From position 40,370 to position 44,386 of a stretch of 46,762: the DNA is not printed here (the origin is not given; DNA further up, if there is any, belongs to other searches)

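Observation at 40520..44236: A 1238-aa secreted protein of unknown function occupies the SBP slot of the second permease pair and is translationally coupled to it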

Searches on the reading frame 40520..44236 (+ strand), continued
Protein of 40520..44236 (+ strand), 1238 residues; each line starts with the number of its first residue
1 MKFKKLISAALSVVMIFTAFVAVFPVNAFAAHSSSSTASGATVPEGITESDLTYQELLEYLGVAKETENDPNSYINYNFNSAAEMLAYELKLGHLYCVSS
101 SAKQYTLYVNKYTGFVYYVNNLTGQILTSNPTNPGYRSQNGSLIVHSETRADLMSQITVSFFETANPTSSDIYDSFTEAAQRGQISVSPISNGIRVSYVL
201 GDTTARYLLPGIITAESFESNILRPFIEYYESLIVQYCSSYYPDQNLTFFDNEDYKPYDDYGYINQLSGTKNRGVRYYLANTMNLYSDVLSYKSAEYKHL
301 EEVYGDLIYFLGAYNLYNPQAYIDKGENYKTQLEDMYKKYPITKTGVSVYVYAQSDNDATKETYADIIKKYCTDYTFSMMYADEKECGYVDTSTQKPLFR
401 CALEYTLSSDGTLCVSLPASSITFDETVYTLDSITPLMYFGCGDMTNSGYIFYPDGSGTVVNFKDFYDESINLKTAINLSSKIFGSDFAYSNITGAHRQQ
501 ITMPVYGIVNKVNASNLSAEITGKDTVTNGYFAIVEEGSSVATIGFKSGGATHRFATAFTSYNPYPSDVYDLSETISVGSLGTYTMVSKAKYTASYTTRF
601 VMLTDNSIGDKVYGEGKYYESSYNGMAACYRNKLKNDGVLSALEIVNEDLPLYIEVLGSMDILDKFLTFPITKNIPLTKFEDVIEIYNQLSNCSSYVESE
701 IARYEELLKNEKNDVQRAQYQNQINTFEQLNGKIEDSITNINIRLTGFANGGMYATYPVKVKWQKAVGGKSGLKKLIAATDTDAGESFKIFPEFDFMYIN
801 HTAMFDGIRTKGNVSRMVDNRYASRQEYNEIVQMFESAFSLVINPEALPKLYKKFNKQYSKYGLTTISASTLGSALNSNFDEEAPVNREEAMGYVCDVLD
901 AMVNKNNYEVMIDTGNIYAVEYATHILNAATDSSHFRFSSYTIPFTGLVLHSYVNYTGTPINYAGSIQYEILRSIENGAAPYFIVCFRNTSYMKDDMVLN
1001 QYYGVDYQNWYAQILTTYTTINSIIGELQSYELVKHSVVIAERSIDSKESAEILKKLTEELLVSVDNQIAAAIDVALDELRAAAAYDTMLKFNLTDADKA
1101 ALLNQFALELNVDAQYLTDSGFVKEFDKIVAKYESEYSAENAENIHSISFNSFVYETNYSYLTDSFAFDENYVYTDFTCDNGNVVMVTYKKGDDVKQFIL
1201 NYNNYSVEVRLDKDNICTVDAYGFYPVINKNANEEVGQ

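Call 56: search_solved_structures(query=A3, max_evalue=10, show_alignments=3)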
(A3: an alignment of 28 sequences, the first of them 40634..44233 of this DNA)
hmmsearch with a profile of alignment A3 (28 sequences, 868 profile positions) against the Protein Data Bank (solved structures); distinct sequences matched with E-value up to 10: 9.
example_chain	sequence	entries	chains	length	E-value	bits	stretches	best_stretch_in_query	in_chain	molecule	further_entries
5wzq_A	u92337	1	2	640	1.8e-05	26.4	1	443-584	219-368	Alpha-N-acetylgalactosaminidase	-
5wzn_A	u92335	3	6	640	8.5e-05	24.1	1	443-582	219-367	Alpha-N-acetylgalactosaminidase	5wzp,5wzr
5opq_A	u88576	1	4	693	0.00028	22.4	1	60-96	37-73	3,6-anhydro-D-galactosidase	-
8rzk_A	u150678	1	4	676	0.0003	22.3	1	60-96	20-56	Conserved hypothetical periplasmic protein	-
8rzg_A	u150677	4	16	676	0.00032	22.2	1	60-96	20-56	Conserved hypothetical periplasmic protein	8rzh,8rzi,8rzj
2lr0_A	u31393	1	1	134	0.71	11.2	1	187-258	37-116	P-loop ntpase fold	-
4f21_A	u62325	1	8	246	0.82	10.9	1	513-569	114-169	Carboxylesterase/phospholipase family protein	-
2lci_A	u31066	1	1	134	0.86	10.9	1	184-254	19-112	Protein OR36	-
2lrh_A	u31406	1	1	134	0.86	10.9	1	184-254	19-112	De novo designed protein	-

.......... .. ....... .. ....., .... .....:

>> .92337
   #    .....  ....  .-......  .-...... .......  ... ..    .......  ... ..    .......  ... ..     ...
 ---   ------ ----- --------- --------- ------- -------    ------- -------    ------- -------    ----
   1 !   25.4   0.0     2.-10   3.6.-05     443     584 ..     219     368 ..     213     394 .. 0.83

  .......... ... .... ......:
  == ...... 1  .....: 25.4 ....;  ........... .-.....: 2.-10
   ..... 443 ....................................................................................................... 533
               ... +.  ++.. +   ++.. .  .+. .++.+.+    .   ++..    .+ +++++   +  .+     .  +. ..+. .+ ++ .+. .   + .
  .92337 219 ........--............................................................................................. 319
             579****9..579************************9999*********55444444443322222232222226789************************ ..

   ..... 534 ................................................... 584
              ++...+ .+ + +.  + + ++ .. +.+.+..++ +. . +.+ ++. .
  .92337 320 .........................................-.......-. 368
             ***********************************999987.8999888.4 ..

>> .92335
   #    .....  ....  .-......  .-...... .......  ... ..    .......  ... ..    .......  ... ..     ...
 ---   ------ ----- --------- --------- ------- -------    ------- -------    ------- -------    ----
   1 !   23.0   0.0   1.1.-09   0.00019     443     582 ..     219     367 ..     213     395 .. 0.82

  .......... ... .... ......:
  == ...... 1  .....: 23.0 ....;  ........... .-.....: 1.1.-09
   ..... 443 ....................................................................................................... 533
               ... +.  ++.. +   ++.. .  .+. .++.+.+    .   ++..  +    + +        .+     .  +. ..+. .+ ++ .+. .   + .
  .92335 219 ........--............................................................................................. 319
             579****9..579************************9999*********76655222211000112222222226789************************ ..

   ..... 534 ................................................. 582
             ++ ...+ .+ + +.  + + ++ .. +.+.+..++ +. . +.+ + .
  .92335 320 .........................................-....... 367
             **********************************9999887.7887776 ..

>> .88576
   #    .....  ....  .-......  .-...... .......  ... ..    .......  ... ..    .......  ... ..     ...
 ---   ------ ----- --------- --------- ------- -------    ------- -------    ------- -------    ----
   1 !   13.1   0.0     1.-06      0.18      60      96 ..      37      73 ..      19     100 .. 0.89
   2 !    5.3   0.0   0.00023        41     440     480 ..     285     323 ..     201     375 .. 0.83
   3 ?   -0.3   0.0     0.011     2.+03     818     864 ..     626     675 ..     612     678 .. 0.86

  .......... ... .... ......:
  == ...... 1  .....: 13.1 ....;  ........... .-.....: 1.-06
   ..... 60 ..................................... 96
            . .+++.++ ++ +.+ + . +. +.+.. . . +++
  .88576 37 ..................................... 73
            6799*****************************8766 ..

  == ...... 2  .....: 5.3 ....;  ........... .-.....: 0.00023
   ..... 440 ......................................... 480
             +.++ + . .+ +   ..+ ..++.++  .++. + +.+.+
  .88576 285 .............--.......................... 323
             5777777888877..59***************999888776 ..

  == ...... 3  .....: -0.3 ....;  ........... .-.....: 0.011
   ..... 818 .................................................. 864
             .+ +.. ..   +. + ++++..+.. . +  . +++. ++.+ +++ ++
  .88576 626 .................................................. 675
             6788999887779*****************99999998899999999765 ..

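Call 76: find_encoding_contigs(protein=P0228, flank=10000, max_places=1)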
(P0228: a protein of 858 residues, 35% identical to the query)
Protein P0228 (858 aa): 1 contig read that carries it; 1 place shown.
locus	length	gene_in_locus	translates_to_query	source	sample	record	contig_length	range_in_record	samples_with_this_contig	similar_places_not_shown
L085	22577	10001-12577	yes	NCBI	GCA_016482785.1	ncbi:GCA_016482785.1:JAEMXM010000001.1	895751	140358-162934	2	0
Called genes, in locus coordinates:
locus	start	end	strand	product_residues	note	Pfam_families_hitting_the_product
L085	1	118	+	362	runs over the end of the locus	PF00356:LacI, PF00532:Peripla_BP_1, PF13377:Peripla_BP_3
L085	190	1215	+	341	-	PF00356:LacI, PF13377:Peripla_BP_3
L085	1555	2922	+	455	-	PF01547:SBP_bac_1, PF13416:SBP_bac_8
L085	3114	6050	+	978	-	PF01547:SBP_bac_1, PF13416:SBP_bac_8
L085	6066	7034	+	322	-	PF00528:BPD_transp_1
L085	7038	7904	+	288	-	PF00528:BPD_transp_1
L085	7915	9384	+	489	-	PF01436:NHL (weak)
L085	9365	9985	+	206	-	PF04893:Yip1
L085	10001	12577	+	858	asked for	PF18952:DUF5696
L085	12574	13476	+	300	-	PF00528:BPD_transp_1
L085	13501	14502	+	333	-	PF00528:BPD_transp_1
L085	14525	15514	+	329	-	PF22612:GH113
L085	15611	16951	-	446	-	-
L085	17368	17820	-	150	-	-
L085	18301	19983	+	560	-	PF02837:Glyco_hydro_2_N (weak), PF22666:Glyco_hydro_2_N2 (weak), PF00703:Glyco_hydro_2 (weak), PF02836:Glyco_hydro_2_C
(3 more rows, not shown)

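Call 77: find_encoding_contigs(protein=P0197, flank=10000, max_places=1)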
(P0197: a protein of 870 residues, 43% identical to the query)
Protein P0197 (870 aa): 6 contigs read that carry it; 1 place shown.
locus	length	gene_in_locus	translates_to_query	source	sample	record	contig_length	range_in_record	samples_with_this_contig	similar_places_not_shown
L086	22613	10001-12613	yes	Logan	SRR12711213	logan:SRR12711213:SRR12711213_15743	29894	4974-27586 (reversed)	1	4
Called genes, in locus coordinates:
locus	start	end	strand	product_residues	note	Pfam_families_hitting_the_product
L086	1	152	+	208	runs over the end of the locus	PF00440:TetR_N, PF14278:TetR_C_8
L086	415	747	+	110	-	-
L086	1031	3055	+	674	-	PF04616:Glyco_hydro_43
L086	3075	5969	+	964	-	PF25275:Golvesin_C (faint), PF01547:SBP_bac_1, PF13416:SBP_bac_8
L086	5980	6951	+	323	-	PF00528:BPD_transp_1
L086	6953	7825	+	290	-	PF11040:DGF-1_C (faint), PF00528:BPD_transp_1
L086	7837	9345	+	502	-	PF08450:SGL (weak), PF01436:NHL (weak), PF06739:SBBP (faint)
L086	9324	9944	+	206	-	PF04893:Yip1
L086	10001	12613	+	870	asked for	PF18952:DUF5696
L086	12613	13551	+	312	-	PF00528:BPD_transp_1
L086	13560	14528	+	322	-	PF00528:BPD_transp_1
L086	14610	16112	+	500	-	PF01547:SBP_bac_1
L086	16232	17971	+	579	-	PF01301:Glyco_hydro_35, PF02449:Glyco_hydro_42, PF21317:BetaGal_ABD_1, PF21467:BetaGal_gal-bd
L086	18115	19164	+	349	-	PF00356:LacI, PF00532:Peripla_BP_1, PF13407:Peripla_BP_4, PF13377:Peripla_BP_3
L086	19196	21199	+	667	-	PF02449:Glyco_hydro_42, PF08532:Glyco_hydro_42M, PF08533:Glyco_hydro_42C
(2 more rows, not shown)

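Call 78: find_encoding_contigs(protein=P0131, flank=10000, max_places=1)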
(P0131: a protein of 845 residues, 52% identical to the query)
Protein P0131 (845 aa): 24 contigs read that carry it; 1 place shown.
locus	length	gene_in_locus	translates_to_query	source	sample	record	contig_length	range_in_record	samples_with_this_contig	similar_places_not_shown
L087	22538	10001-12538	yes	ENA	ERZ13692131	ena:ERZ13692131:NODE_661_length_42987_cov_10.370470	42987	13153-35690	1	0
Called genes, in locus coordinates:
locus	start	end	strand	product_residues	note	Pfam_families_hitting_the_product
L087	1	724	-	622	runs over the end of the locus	PF06580:His_kinase, PF02518:HATPase_c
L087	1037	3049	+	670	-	PF04616:Glyco_hydro_43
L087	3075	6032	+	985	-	PF01547:SBP_bac_1, PF13416:SBP_bac_8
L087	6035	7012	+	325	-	PF00528:BPD_transp_1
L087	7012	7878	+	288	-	PF00528:BPD_transp_1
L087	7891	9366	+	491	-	PF01436:NHL (faint), PF08450:SGL (weak), PF17170:DUF5128 (faint)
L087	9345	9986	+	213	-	PF04893:Yip1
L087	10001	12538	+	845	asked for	PF18952:DUF5696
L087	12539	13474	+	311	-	PF00528:BPD_transp_1 (faint)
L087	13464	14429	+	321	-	PF00528:BPD_transp_1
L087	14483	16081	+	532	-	PF01547:SBP_bac_1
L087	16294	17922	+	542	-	PF01547:SBP_bac_1, PF13416:SBP_bac_8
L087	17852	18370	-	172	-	-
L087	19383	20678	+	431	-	PF13173:AAA_14, PF13635:DUF4143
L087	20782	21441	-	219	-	PF12822:ECF_trnsprt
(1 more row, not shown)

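Call 90: predict_structure(alignment_id=A7)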
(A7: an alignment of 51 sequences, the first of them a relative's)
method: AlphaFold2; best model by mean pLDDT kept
length: 858 residues; sequences in the alignment: 51
mean_pLDDT: 87.0   pTM: 0.82
mean pLDDT of the five models: 87.0, 86.9, 86.1, 85.9, 84.7
residues with pLDDT >= 90: 549; 70-90: 214; 50-70: 46; < 50: 49
segments of 3 or more residues with pLDDT < 50: 1-27, 49-61, 417-421
pLDDT, mean of each block of 10 residues (from residue 1): 33 35 47 77 60 35 78 96 94 94 90 89 94 87 89 95 82 73 91 90 83 82 78 85 73 65 97 97 87 96 94 97 92 93 84 82 97 97 96 91 94 56 73 94 96 98 91 80 92 85 95 97 95 90 90 94 95 94 85 91 88 82 95 93 93 93 93 97 94 96 96 92 97 94 93 97 94 70 80 97 93 95 97 97 94 96
secondary structure, 60 per line:
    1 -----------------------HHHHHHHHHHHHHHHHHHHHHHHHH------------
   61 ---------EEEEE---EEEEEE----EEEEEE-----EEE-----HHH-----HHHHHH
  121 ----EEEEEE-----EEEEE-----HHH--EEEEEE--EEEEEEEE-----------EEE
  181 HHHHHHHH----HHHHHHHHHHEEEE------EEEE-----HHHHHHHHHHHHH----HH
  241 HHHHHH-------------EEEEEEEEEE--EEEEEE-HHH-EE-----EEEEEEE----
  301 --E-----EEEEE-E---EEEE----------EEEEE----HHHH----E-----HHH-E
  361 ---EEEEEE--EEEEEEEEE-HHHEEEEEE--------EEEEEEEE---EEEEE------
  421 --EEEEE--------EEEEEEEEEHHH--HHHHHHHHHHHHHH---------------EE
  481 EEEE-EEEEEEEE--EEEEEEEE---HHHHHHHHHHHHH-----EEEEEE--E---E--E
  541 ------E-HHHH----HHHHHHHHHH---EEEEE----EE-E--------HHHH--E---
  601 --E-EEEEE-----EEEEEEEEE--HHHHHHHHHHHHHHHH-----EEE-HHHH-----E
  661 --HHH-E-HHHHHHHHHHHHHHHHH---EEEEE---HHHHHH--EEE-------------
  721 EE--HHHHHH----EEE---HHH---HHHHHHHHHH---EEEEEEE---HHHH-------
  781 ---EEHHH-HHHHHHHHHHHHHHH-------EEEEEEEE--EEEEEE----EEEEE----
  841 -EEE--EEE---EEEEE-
elements in order (helices of 4 or more, strands of 3 or more residues): H24-48 E70-74 E78-83 E88-93 E99-101 H115-120 E125-130 E136-140 E151-156 E159-166 E178-180 H181-188 H193-202 E203-206 E213-216 H222-234 H239-246 E260-269 E272-277 E290-296 E309-313 E319-322 E333-337 H342-345 E364-369 E372-380 E385-390 E399-406 E410-414 E423-427 E436-444 H450-463 E479-484 E486-493 E496-503 H507-519 E525-530 H549-552 H557-566 E570-574 H591-594 E605-609 E615-623 H626-641 E647-649 H651-654 H669-685 E689-693 H697-702 E705-707 H725-730 E735-737 H747-756 E760-766 H770-773 H790-804 E812-819 E822-827 E832-836 E842-844 E847-849 E853-857

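Call 92: search_protein_representatives(alignment_id=A5)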
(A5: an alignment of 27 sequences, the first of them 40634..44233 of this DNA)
Query: 27 sequences, 872 profile positions. Proteins with E-value up to 0.001 (for the whole library): 6683; up to 1e-10: 5392; up to 1e-30: 4033. The best 150 are listed.
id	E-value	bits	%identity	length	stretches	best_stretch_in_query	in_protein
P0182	0.0e+00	1071.1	-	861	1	1-870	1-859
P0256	0.0e+00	1050.7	-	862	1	2-868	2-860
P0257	7.6e-292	987.1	-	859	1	12-870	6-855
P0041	1.3e-285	966.5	-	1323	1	1-860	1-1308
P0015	2.8e-285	965.3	-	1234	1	1-870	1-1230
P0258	1.6e-277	939.6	-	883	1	5-870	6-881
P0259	8.6e-277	937.2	-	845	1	54-869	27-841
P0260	1.1e-275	933.6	-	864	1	12-869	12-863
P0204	2.8e-272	922.3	-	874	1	9-869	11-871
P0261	1.6e-271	919.8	-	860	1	13-869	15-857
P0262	7.1e-271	917.7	-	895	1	12-871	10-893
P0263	1.1e-270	917.0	-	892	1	6-867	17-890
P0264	2.1e-265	899.6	-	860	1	46-870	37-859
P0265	2.8e-264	895.8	-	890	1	4-870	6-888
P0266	3.9e-264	895.4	-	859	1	7-870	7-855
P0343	1.2e-235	801.1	-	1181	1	1-868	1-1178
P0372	3.1e-231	786.5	-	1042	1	4-867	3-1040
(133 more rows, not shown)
